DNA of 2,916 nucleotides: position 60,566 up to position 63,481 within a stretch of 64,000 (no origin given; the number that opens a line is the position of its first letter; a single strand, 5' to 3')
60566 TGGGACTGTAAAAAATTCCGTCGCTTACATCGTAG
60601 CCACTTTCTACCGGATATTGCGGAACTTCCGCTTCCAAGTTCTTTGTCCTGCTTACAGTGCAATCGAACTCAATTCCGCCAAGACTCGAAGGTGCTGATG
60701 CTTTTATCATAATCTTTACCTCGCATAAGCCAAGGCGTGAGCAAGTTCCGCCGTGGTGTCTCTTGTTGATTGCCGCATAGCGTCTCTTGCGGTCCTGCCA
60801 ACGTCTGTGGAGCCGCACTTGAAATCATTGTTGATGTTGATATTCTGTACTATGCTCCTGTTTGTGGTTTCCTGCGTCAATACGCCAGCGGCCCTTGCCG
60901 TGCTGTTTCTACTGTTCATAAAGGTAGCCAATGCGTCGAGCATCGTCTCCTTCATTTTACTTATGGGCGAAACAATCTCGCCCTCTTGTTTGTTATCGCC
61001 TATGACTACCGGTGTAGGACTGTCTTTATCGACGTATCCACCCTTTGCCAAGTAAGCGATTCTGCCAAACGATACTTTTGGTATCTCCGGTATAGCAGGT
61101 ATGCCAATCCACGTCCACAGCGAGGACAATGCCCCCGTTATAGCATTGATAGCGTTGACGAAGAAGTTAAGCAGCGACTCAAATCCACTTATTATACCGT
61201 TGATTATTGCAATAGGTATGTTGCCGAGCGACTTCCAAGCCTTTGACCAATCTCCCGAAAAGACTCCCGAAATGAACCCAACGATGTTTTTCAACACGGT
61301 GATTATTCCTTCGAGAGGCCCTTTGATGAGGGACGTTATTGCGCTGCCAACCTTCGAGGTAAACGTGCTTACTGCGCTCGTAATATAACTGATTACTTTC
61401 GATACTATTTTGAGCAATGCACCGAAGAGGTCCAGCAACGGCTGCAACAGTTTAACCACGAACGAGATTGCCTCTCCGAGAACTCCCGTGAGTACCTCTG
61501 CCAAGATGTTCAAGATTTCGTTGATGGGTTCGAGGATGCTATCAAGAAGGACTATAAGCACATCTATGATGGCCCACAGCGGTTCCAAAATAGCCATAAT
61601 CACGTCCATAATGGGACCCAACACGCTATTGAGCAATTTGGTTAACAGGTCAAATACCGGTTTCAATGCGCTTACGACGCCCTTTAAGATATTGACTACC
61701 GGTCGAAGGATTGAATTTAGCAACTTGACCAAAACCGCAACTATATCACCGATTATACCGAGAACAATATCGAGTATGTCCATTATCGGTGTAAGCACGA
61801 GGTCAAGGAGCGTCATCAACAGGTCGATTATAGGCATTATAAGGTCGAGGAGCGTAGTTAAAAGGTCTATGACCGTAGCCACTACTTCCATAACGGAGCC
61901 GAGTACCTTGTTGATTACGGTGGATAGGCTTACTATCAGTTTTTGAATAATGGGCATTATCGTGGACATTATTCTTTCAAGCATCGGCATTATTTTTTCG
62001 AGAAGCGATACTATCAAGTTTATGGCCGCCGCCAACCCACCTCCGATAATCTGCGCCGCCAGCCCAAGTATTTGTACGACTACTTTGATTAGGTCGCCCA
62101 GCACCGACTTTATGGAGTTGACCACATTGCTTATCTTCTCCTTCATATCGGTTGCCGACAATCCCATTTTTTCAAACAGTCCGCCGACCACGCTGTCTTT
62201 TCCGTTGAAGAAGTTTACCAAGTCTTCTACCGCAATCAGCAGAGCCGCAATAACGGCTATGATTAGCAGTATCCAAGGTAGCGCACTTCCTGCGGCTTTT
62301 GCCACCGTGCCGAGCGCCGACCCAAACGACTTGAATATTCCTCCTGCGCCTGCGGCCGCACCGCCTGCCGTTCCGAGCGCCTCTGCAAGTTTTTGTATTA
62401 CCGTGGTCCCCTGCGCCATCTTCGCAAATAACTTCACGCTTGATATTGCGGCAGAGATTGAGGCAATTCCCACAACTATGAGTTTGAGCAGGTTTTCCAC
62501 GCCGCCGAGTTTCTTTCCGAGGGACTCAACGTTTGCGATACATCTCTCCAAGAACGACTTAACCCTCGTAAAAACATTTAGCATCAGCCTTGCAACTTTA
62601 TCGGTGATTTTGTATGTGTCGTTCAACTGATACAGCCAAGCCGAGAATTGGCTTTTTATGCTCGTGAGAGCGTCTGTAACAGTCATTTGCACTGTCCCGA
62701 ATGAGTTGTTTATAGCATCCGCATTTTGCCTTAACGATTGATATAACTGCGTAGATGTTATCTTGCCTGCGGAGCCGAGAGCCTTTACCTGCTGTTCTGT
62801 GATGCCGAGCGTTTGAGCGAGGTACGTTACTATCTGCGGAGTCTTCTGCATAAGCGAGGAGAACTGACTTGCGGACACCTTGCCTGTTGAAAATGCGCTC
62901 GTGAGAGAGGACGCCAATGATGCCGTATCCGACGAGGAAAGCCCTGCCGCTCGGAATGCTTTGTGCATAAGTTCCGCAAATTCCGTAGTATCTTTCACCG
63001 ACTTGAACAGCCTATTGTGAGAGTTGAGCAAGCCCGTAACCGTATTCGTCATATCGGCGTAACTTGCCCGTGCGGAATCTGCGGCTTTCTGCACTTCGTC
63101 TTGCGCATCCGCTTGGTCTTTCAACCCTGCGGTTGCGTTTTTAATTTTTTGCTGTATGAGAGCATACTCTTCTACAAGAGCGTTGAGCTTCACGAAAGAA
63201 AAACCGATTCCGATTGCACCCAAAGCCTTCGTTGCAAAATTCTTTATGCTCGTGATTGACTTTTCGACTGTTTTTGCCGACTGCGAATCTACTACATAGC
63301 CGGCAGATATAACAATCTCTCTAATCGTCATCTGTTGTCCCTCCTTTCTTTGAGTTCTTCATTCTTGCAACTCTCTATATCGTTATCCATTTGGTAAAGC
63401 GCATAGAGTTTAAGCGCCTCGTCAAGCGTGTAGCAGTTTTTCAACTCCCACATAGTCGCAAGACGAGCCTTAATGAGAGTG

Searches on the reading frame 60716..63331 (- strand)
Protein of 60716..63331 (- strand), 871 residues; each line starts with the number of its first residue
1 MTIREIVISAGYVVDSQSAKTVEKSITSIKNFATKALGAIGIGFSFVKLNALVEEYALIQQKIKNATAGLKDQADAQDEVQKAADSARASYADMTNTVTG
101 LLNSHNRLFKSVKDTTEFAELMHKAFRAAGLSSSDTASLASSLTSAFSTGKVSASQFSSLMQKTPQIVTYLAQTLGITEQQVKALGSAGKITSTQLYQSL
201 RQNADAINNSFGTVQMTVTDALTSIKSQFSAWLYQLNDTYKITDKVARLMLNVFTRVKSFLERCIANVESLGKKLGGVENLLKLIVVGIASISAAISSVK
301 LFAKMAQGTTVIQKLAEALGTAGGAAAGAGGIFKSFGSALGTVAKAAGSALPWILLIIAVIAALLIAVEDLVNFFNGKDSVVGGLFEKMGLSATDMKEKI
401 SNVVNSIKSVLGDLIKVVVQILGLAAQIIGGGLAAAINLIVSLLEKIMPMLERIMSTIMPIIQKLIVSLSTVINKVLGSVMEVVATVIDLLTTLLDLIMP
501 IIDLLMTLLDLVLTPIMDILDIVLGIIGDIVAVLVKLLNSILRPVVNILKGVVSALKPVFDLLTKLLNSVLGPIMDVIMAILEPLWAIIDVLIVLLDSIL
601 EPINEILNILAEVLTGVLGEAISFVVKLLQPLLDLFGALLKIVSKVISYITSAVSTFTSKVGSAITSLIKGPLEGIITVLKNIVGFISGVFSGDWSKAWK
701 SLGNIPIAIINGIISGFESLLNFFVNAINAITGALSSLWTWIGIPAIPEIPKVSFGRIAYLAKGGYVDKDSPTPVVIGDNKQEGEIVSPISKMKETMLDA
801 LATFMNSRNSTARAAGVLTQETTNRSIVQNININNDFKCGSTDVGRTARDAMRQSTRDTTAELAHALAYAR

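Call 12: search_protein_families(library=pfam, proteins=[window:60716-63331:-], max_evalue=0.01)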
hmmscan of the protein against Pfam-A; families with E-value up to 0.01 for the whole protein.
window:60716-63331:- (871 aa): 3 families
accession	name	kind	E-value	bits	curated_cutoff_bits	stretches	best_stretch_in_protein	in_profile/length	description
PF20155.4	TMP_3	-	6.9e-31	107.9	41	1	52-237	6-191/192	Tape measure protein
PF04513.17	Baculo_PEP_C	-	0.00015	22.3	38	0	162-229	27-94/140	Baculovirus polyhedron envelope protein, PEP, C terminus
PF19353.4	DUF5930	-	0.0069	15.9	27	1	59-135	177-254/320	Family of unknown function (DUF5930)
